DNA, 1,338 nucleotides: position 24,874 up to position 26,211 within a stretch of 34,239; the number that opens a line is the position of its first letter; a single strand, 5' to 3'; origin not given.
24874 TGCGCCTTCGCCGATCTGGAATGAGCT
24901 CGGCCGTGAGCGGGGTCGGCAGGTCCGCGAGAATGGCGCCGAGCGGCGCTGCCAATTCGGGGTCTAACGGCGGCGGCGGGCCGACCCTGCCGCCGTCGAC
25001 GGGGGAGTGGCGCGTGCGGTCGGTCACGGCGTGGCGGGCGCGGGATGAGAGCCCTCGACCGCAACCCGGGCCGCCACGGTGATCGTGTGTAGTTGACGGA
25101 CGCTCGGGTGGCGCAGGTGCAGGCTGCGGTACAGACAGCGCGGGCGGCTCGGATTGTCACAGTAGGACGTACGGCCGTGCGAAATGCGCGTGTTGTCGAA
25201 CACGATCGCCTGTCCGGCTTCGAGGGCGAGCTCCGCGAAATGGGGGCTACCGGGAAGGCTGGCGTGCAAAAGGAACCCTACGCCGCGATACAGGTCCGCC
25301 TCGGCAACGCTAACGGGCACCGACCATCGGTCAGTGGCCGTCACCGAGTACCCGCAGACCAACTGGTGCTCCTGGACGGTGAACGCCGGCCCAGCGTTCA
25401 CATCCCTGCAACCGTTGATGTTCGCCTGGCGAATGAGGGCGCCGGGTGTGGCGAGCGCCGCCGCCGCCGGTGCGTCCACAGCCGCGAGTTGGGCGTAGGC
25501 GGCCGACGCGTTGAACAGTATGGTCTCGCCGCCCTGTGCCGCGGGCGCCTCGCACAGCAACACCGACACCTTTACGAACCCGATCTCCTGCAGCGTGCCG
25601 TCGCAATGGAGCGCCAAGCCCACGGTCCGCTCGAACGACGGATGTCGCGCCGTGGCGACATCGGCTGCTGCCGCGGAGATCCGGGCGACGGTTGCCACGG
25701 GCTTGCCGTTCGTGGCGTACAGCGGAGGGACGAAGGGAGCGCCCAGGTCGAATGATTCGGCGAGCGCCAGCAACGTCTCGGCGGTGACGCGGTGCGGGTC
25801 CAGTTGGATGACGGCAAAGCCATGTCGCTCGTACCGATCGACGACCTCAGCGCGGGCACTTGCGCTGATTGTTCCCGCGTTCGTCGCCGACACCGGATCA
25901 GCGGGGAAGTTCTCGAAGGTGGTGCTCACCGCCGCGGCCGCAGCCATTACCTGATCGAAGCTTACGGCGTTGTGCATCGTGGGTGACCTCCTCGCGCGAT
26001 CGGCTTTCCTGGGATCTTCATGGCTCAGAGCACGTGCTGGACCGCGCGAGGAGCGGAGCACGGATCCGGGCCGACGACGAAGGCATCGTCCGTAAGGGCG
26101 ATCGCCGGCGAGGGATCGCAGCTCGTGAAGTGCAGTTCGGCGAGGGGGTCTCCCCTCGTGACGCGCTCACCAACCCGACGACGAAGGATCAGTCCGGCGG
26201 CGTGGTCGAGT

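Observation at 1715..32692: About 31-kb orphan hybrid PKS/NRPS + glycosyl + nucleoside-like cluster bounded by mobile-element debris and a core hydrogenase gene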

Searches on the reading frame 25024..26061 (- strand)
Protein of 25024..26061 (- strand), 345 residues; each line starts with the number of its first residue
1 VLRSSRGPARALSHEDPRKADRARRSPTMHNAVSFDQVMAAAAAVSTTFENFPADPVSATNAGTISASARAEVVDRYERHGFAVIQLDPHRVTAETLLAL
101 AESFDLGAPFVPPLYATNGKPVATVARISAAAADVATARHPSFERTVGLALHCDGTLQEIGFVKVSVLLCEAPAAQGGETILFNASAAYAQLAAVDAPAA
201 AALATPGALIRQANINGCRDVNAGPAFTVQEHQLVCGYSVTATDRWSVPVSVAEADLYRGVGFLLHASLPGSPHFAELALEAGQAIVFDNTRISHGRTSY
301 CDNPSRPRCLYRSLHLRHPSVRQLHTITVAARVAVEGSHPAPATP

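Call 5: search_protein_families(library=pfam, proteins=[window:25024-26061:-], max_evalue=0.001)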
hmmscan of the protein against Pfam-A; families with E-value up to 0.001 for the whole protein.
window:25024-26061:- (345 aa): 1 family
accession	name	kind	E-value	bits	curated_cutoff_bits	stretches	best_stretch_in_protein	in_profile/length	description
PF02668.22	TauD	-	2.2e-17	64.3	27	1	57-312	14-265/267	Taurine catabolism dioxygenase TauD, TfdA family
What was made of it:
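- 25024..26061 (-): g16, a TauD-family Fe(II)/2-oxoglutarate dioxygenase with a likely start at 25980. It is proposed to be LipL-like (UMP to uridine-5'-aldehyde). PF02668 (call 5).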

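Call 12: search_protein_families(library=ncbifam, proteins=[window:25024-26061:-], max_evalue=0.00001)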
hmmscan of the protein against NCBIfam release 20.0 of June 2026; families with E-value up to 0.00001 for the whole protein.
window:25024-26061:- (345 aa): 1 family
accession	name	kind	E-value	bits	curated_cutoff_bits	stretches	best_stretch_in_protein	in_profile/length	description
NF049936.1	TriMthamethphnDioxTmpA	equivalog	2.7e-06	26.5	400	0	278-306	314-342/366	2-trimethylaminoethylphosphonate dioxygenase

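Call 14: search_solved_structures(query=window:25024-26061:-, max_evalue=0.01)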
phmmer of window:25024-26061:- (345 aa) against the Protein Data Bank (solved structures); distinct sequences matched with E-value up to 0.01: 1.
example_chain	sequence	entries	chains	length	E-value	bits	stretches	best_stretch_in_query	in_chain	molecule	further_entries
6npb_A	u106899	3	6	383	0.0097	18.6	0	147-306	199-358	TmpA, 2-trimethylaminoethylphosphonate hydroxylase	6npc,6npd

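Call 18: find_homologous_proteins(query=window:25024-26061:-, max_evalue=0.00001)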
Query window:25024-26061:- (345 aa): 80 proteins with E <= 0.00001 among 8000 candidates.
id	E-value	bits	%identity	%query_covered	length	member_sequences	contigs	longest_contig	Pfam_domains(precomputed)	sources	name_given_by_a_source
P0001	2.7e-221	752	100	100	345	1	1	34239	PF02668.23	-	-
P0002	1.3e-121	424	66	87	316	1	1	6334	PF02668.23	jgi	jgi:alpha-ketoglutarate-dependent taurine dioxygenase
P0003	1.6e-119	417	66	85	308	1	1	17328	PF02668.23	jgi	jgi:alpha-ketoglutarate-dependent taurine dioxygenase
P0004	8.5e-116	405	65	86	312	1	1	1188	PF02668.23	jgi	jgi:alpha-ketoglutarate-dependent taurine dioxygenase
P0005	3.9e-112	393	64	85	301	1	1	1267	PF02668.23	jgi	jgi:alpha-ketoglutarate-dependent taurine dioxygenase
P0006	6.4e-111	389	60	86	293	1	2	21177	PF02668.23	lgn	-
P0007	6.7e-111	389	63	85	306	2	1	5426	PF02668.23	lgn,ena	-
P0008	8.6e-111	388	61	86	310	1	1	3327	PF02668.23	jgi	jgi:hypothetical protein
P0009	9.7e-111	388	63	85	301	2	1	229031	PF02668.23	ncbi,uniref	ncbi:TauD/TfdA family dioxygenase [Streptomyces sp. NPDC003247]|uniref:TauD/TfdA family dioxygenase 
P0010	2.6e-110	387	64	86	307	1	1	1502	PF02668.23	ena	-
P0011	2.6e-109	384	64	83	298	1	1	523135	PF02668.23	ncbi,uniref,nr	ncbi:TauD/TfdA family dioxygenase [Streptomyces hoynatensis]|uniref:TauD/TfdA-like domain-containing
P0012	7.7e-108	379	63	83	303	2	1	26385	PF02668.23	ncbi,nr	ncbi:MAG TPA: TauD/TfdA family dioxygenase [Mycobacterium sp.]|nr:TauD/TfdA family dioxygenase [Myco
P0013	2.2e-107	377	61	85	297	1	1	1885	PF02668.23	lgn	-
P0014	2.8e-107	377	61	84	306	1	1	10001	PF02668.23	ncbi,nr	ncbi:MAG TPA: TauD/TfdA family dioxygenase [Pseudonocardiaceae bacterium]|nr:TauD/TfdA family dioxyg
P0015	2.7e-105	370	62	85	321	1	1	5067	PF02668.23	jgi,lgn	jgi:alpha-ketoglutarate-dependent taurine dioxygenase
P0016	3.5e-104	367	67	72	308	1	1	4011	PF02668.23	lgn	-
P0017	7.4e-104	366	58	88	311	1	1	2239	PF02668.23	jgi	jgi:alpha-ketoglutarate-dependent taurine dioxygenase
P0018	3.7e-103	363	57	86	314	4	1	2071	PF02668.23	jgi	jgi:alpha-ketoglutarate-dependent taurine dioxygenase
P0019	5.2e-103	363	56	88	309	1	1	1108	PF02668.23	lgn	-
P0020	1.8e-102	361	57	85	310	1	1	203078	PF02668.23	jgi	jgi:Taurine catabolism dioxygenase TauD, TfdA family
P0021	3.5e-102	360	57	85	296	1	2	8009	PF02668.23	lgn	-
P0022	3.6e-102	360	57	86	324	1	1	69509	PF02668.23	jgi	jgi:hypothetical protein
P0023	1.3e-101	358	56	88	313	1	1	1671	PF02668.23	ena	-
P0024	2.1e-101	358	59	83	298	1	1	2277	PF02668.23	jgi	-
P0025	3.3e-101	357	59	88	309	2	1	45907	PF02668.23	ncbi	-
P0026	4.4e-101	357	57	84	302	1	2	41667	PF02668.23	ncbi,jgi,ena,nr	ncbi:MAG: TauD/TfdA family dioxygenase [Streptosporangiaceae bacterium]|nr:TauD/TfdA family dioxygen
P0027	5.3e-101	356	57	85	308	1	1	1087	PF02668.23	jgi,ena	-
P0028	1.3e-100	355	60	83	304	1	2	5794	PF02668.23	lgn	-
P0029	1.4e-100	355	63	79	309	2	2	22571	PF02668.23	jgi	jgi:alpha-ketoglutarate-dependent taurine dioxygenase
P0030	4.6e-100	353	60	83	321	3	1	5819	PF02668.23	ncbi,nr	ncbi:TauD/TfdA family dioxygenase, partial [Micromonospora sp. DH15]|nr:TauD/TfdA family dioxygenase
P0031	5.0e-100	353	59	85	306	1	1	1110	PF02668.23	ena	-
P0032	4.7e-99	350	57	85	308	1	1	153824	PF02668.23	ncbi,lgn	ncbi:TauD/TfdA family dioxygenase [Nocardia takedensis]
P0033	1.8e-98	348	56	92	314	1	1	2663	PF02668.23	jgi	jgi:alpha-ketoglutarate-dependent taurine dioxygenase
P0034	2.5e-98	348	63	79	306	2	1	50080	PF02668.23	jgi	-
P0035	6.0e-98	346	57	86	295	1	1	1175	PF02668.23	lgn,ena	-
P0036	1.3e-97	345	59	81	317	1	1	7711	PF02668.23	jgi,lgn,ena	-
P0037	3.3e-97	344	57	85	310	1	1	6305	PF02668.23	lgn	-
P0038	8.8e-97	342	55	85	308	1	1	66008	PF02668.23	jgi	jgi:alpha-ketoglutarate-dependent taurine dioxygenase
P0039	1.4e-96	342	54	86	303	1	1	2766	PF02668.23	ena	-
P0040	1.7e-96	342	57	84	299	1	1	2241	PF02668.23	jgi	jgi:alpha-ketoglutarate-dependent taurine dioxygenase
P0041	3.5e-96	340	58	83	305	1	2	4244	PF02668.23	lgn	-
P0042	6.6e-96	340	56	85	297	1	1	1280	PF02668.23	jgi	-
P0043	1.2e-95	339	57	85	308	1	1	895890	PF02668.23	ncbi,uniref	ncbi:TauD/TfdA family dioxygenase [Micromonospora sp. NPDC018662]|uniref:TauD/TfdA family dioxygenas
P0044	1.3e-95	339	57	83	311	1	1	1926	PF02668.23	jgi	jgi:alpha-ketoglutarate-dependent taurine dioxygenase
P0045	3.9e-95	337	59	85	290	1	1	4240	PF02668.23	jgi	jgi:Taurine catabolism dioxygenase TauD, TfdA family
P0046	7.2e-95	336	55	85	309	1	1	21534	PF02668.23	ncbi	-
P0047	2.1e-94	335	57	82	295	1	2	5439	PF02668.23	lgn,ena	-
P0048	3.1e-94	334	56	85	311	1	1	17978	PF02668.23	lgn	-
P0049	1.0e-93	332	58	83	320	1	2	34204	PF02668.23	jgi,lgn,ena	-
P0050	1.0e-92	329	59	80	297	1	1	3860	PF02668.23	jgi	jgi:alpha-ketoglutarate-dependent taurine dioxygenase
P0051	1.4e-92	329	52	85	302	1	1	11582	PF02668.23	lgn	-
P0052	3.2e-92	327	52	85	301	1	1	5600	PF02668.23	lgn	-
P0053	6.9e-92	326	54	85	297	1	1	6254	PF02668.23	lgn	-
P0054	2.0e-90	322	53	85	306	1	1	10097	PF02668.23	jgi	jgi:hypothetical protein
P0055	1.1e-89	319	60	73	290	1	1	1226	PF02668.23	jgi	jgi:alpha-ketoglutarate-dependent taurine dioxygenase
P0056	1.5e-88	315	53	85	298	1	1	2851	PF02668.23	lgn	-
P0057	8.6e-88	313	53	83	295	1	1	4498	PF02668.23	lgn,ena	-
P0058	7.7e-86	306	53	85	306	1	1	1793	PF02668.23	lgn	-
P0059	5.0e-85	304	51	85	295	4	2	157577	PF02668.23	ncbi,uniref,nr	ncbi:TauD/TfdA family dioxygenase [Micromonospora sp. DR5-3]|uniref:TauD/TfdA family dioxygenase n=1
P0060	7.1e-84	300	49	90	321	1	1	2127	PF02668.23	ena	-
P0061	1.4e-83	299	51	85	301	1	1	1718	PF02668.23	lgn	-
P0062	1.5e-82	296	51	82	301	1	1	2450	PF02668.23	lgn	-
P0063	1.0e-81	293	51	84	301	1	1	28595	PF02668.23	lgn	-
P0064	1.1e-81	293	45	86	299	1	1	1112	PF02668.23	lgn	-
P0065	3.4e-79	285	45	85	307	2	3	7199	PF02668.23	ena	-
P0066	7.3e-77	277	44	86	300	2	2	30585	PF02668.23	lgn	-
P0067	7.6e-77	277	45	85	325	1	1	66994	PF02668.23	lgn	-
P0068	1.1e-76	276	46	87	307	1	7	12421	PF02668.23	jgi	jgi:hypothetical protein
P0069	1.1e-75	273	50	83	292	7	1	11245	PF02668.23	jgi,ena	-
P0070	3.9e-74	268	43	88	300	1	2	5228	PF02668.23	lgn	-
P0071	7.6e-74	267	50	81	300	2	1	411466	PF02668.23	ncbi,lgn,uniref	ncbi:TauD/TfdA family dioxygenase [Streptomyces sp. bgisy034]|uniref:TauD/TfdA family dioxygenase n=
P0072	3.7e-73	265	46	85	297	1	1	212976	PF02668.23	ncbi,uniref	ncbi:TauD/TfdA family dioxygenase [Actinoplanes sp. NPDC049599]|uniref:TauD/TfdA family dioxygenase 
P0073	3.9e-73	265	50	83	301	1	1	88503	PF02668.23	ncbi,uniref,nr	ncbi:hypothetical protein E1193_02395 [Micromonospora sp. KC606]|uniref:TauD/TfdA family dioxygenase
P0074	9.2e-73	264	48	83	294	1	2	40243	PF02668.23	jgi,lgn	jgi:alpha-ketoglutarate-dependent taurine dioxygenase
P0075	8.0e-72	260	46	82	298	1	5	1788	PF02668.23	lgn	-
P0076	1.0e-71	260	46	83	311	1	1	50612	PF02668.23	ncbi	ncbi:TauD/TfdA family dioxygenase [Streptomyces sp. NPDC001142]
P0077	5.7e-70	254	46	83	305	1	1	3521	PF02668.23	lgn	-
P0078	2.3e-68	249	47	84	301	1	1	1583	PF02668.23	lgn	-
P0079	7.9e-66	241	50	72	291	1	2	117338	PF02668.23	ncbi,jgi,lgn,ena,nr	ncbi:MAG TPA: TauD/TfdA family dioxygenase [Candidatus Limnocylindrales bacterium]|nr:TauD/TfdA fami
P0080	2.4e-57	213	45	77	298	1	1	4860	PF02668.23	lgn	-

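Call 19: find_encoding_contigs(protein=P0011, flank=10000, max_places=2)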
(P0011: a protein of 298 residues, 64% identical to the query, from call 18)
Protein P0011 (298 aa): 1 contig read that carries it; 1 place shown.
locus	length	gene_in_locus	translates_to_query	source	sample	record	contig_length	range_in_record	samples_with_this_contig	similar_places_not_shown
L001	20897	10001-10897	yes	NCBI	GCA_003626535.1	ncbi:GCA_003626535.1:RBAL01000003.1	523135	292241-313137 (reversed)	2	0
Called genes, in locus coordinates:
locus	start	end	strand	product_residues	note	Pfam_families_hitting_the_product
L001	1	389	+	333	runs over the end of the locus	PF00135:COesterase (weak), PF20434:BD-FAE, PF07859:Abhydrolase_3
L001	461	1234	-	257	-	PF00106:adh_short, PF08659:KR, PF01370:Epimerase (weak), PF13561:adh_short_C2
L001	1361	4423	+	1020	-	PF00109:ketoacyl-synt, PF02801:Ketoacyl-synt_C, PF16197:KAsynt_C_assoc, PF22621:CurL-like_PKS_C, PF22336:RhiE-like_linker, PF00698:Acyl_transf_1, PF00550:PP-binding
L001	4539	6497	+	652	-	PF00501:AMP-binding, PF13193:AMP-binding_C, PF00550:PP-binding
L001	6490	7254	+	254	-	PF12697:Abhydrolase_6, PF00561:Abhydrolase_1 (weak), PF00975:Thioesterase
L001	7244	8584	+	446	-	PF00202:Aminotran_3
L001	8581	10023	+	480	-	PF02885:Glycos_trans_3N, PF00591:Glycos_transf_3, PF07831:PYNP_C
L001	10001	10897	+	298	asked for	PF02668:TauD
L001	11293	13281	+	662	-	PF00009:GTP_EFTU, PF14492:EFG_III (weak), PF03764:EFG_IV, PF00679:EFG_C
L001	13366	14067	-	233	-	PF00440:TetR_N, PF17754:TetR_C_14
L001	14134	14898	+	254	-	PF00106:adh_short, PF08659:KR, PF13561:adh_short_C2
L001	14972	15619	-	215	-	PF01966:HD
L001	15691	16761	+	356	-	PF01965:DJ-1_PfpI, PF00165:HTH_AraC (weak), PF00440:TetR_N (faint), PF12833:HTH_18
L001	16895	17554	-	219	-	-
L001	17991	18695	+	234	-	PF03067:LPMO_10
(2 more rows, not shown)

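Call 20: find_encoding_contigs(protein=P0012, flank=10000, max_places=2)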
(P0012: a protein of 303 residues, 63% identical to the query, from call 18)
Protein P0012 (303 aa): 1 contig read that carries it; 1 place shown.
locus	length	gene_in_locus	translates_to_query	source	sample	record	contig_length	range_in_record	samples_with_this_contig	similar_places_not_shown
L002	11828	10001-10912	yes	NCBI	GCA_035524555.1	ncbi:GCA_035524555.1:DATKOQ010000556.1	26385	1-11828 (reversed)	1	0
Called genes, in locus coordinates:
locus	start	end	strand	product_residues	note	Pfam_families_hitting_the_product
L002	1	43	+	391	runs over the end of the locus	PF00067:p450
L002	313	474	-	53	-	-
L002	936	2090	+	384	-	PF00535:Glycos_transf_2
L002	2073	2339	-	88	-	-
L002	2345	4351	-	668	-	PF02056:Glyco_hydro_4, PF11975:Glyco_hydro_4C, PF01869:BcrAD_BadFG (weak)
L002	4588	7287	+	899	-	PF00501:AMP-binding, PF13193:AMP-binding_C, PF00550:PP-binding, PF00975:Thioesterase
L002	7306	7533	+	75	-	-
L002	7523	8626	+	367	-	PF00202:Aminotran_3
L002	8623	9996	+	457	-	PF02885:Glycos_trans_3N, PF00591:Glycos_transf_3, PF07831:PYNP_C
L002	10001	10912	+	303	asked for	PF02668:TauD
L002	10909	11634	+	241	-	PF07859:Abhydrolase_3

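Call 21: find_encoding_contigs(protein=P0003, flank=10000, max_places=2)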
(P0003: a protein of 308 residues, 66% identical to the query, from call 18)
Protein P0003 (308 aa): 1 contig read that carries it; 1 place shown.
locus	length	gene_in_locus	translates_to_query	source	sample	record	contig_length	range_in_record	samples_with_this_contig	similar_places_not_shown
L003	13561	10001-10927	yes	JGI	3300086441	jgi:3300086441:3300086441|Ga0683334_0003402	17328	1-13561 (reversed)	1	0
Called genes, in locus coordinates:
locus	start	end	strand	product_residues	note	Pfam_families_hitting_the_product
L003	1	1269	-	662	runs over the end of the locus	PF01408:GFO_IDH_MocA, PF02894:GFO_IDH_MocA_C, PF22725:GFO_IDH_MocA_C3, PF05368:NmrA, PF01073:3Beta_HSD, PF01370:Epimerase, PF07993:NAD_binding_4, PF13460:NAD_binding_10, +2 more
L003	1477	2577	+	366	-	PF00005:ABC_tran, PF13304:AAA_21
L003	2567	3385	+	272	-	PF06182:ABC2_membrane_6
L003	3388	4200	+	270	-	PF06182:ABC2_membrane_6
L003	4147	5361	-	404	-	-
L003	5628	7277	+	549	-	PF00501:AMP-binding, PF00550:PP-binding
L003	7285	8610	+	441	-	PF00202:Aminotran_3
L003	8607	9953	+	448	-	PF02885:Glycos_trans_3N, PF00591:Glycos_transf_3, PF07831:PYNP_C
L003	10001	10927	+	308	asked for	PF02668:TauD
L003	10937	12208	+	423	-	PF00535:Glycos_transf_2, PF13641:Glyco_tranf_2_3 (weak)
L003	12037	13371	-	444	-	PF01071:GARS_A, PF02655:ATP-grasp_3, PF02786:CPSase_L_D2, PF07478:Dala_Dala_lig_C (weak), PF13535:ATP-grasp_4, PF15632:ATPgrasp_Ter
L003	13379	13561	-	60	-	?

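Call 24: find_related_loci(query=A1, collection=genome_contigs, flank=10000)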
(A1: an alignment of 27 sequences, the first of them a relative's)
Query A1 (345 aa) in genome_contigs; peptide patterns used: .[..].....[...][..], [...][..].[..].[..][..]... (x = any residue, [..] = any of these).
56 stretches matched a pattern; 25 encode a relative of the query (tblastn E <= 1e-3); 24 distinct loci.
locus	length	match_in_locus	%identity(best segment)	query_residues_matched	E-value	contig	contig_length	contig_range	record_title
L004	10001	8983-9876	60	23-319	1e-106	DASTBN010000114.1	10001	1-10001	MAG TPA_asm: Pseudonocardiaceae bacterium isolate SMAG_U765 k141_1567123, whole genome shotgun sequence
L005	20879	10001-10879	57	28-319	1e-106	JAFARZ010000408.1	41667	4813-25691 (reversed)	MAG: Streptosporangiaceae bacterium isolate CP_BM_ER_R8_5 BM_ER_R8_k147_62549, whole genome shotgun sequence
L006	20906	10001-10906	62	22-322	2e-106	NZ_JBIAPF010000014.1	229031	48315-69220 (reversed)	Streptomyces sp. NPDC003247 NPDC003247_71_A3.ctg-0014, whole genome shotgun sequence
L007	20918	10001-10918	61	10-322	2e-103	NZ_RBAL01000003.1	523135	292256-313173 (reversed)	Streptomyces hoynatensis strain KCTC 29097 NODE_3_length_523135_cov_33.222651, whole genome shotgun sequence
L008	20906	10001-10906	56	18-321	2e-96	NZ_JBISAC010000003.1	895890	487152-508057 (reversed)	Micromonospora sp. NPDC018662 NPDC018662_272_H3.ctg-0003, whole genome shotgun sequence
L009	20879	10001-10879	56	28-319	1e-96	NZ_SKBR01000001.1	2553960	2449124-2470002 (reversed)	Streptomyces sp. AJS327 1, whole genome shotgun sequence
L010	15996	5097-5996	51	23-321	4e-92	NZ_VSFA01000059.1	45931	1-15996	Micromonospora sp. MP36 59, whole genome shotgun sequence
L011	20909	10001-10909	47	26-332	6e-82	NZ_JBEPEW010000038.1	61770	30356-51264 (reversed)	Streptomyces mesophilus strain NPDC000166 NPDC000166_6_C10.ctg-0038, whole genome shotgun sequence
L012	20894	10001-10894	48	24-321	2e-80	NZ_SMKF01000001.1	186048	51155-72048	Micromonospora sp. KC213 NODE_1_length_186048_cov_28.6516, whole genome shotgun sequence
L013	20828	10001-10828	51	48-320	3e-79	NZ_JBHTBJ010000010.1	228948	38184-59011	Paractinoplanes rhizophilus strain CGMCC 4.7133 GCM70025293_20, whole genome shotgun sequence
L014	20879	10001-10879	49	24-319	2e-77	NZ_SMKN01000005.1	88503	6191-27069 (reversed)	Micromonospora sp. KC606 NODE_5_length_88503_cov_19.634, whole genome shotgun sequence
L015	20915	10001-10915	42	18-320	5e-75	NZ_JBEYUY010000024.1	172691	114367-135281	Streptomyces sp. NPDC047081 NPDC047081_33_C5.ctg-0024, whole genome shotgun sequence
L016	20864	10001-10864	45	36-322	1e-74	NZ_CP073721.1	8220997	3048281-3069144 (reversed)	Dactylosporangium roseum strain NRRL B-16295 chromosome, complete genome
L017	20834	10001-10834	49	48-321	2e-73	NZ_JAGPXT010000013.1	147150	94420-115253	Micromonospora sp. C95 C95_contig_13, whole genome shotgun sequence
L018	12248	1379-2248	49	21-321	3e-73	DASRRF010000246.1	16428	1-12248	MAG TPA_asm: Micromonosporaceae bacterium isolate SMAG_U4556 k141_2655170, whole genome shotgun sequence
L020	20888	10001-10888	52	27-321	4e-92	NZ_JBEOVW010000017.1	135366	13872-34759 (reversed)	Micromonospora sp. NPDC002717 NPDC002717_13_B4.ctg-0017, whole genome shotgun sequence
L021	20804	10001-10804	46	36-304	2e-68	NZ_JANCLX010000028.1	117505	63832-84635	Streptomyces cucumeris strain NEAU-Y11 Scaffold28, whole genome shotgun sequence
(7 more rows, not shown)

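Call 28: find_encoding_contigs(protein=P0026, flank=10000, max_places=1)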
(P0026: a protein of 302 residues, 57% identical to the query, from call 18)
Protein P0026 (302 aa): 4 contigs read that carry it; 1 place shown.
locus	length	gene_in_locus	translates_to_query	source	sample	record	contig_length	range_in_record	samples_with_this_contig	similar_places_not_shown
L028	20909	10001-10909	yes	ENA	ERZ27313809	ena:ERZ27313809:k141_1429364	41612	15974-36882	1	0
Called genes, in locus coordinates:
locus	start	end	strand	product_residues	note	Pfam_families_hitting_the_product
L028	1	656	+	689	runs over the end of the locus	PF00009:GTP_EFTU, PF22042:EF-G_D2 (weak), PF03144:GTP_EFTU_D2 (weak), PF14492:EFG_III (weak), PF03764:EFG_IV, PF00679:EFG_C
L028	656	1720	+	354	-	PF00296:Bac_luciferase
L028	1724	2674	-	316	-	PF01636:APH (weak), PF02958:EcKL (faint)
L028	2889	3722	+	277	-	PF01261:AP_endonuc_2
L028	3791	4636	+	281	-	PF00296:Bac_luciferase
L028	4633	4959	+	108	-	PF07978:NIPSNAP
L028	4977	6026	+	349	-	PF01408:GFO_IDH_MocA, PF03447:NAD_binding_3 (weak), PF22725:GFO_IDH_MocA_C3, PF02894:GFO_IDH_MocA_C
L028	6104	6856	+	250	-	PF05721:PhyH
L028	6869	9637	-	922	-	PF00109:ketoacyl-synt, PF02801:Ketoacyl-synt_C, PF16197:KAsynt_C_assoc, PF22336:RhiE-like_linker, PF22621:CurL-like_PKS_C, PF00698:Acyl_transf_1, PF00550:PP-binding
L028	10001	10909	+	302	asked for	PF02668:TauD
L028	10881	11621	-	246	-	PF00106:adh_short, PF01370:Epimerase (weak), PF08659:KR, PF13561:adh_short_C2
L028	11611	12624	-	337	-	PF20434:BD-FAE, PF07859:Abhydrolase_3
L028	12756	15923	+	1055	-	PF00501:AMP-binding, PF00550:PP-binding, PF00668:Condensation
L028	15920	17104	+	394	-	PF00067:p450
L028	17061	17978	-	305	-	PF02668:TauD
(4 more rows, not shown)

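Call 29: find_encoding_contigs(protein=P0009, flank=10000, max_places=1)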
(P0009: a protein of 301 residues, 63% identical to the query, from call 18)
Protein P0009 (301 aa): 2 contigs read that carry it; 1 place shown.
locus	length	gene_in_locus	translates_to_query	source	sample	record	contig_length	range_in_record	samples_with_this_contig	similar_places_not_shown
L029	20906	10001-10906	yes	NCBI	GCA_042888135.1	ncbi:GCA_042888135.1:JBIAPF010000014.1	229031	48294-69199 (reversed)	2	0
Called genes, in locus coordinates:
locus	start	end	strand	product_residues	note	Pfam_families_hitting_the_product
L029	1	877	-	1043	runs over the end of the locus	PF00501:AMP-binding, PF13193:AMP-binding_C (faint), PF00550:PP-binding, PF00668:Condensation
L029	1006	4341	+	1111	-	PF00109:ketoacyl-synt, PF02801:Ketoacyl-synt_C, PF16197:KAsynt_C_assoc, PF22336:RhiE-like_linker, PF22621:CurL-like_PKS_C, PF00698:Acyl_transf_1, PF00550:PP-binding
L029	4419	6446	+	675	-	PF00501:AMP-binding, PF13193:AMP-binding_C, PF00550:PP-binding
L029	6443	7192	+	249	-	PF00975:Thioesterase, PF12697:Abhydrolase_6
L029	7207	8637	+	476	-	PF00202:Aminotran_3, PF00155:Aminotran_1_2 (faint)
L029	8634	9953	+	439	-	PF02885:Glycos_trans_3N, PF00591:Glycos_transf_3, PF07831:PYNP_C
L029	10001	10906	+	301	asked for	PF02668:TauD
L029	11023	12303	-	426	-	PF00668:Condensation (weak)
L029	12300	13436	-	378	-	PF00501:AMP-binding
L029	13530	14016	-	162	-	-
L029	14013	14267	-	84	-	PF00550:PP-binding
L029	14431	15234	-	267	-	PF13385:Laminin_G_3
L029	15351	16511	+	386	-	PF00535:Glycos_transf_2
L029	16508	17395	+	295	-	PF00459:Inositol_P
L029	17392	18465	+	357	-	PF00135:COesterase (weak), PF20434:BD-FAE, PF07859:Abhydrolase_3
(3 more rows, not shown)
